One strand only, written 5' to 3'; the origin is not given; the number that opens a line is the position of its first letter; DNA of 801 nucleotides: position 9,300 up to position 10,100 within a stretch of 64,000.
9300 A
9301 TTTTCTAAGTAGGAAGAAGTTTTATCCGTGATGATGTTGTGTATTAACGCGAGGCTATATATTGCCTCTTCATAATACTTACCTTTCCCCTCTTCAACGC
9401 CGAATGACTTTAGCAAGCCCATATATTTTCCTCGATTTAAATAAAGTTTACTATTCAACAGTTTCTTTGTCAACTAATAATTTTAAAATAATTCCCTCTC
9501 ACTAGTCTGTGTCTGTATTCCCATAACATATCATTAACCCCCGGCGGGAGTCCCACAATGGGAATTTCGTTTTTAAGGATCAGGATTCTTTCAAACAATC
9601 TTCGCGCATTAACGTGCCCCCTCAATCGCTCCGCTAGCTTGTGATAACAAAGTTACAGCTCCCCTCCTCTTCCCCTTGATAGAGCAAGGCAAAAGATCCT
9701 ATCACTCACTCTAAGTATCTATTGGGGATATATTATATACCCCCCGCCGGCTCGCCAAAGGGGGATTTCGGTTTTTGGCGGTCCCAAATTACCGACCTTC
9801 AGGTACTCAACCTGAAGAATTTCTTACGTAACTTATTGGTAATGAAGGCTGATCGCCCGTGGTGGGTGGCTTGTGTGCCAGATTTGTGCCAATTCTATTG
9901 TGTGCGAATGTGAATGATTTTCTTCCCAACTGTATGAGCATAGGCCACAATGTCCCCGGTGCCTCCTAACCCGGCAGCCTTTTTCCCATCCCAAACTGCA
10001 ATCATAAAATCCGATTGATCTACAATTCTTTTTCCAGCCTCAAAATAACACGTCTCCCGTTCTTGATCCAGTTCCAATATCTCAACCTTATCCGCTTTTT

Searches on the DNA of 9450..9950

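Call 24: search_rna_families(source=window, start=9450, end=9950, threshold=evalue, max_evalue=1)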
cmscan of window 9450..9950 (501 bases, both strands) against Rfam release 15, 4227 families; matches with E-value up to 1: 1.
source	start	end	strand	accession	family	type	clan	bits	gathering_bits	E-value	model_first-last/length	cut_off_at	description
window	9740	9825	-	RF00627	P15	Gene;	-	16.6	70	0.4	1-119/119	no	Pseudomonas sRNA P15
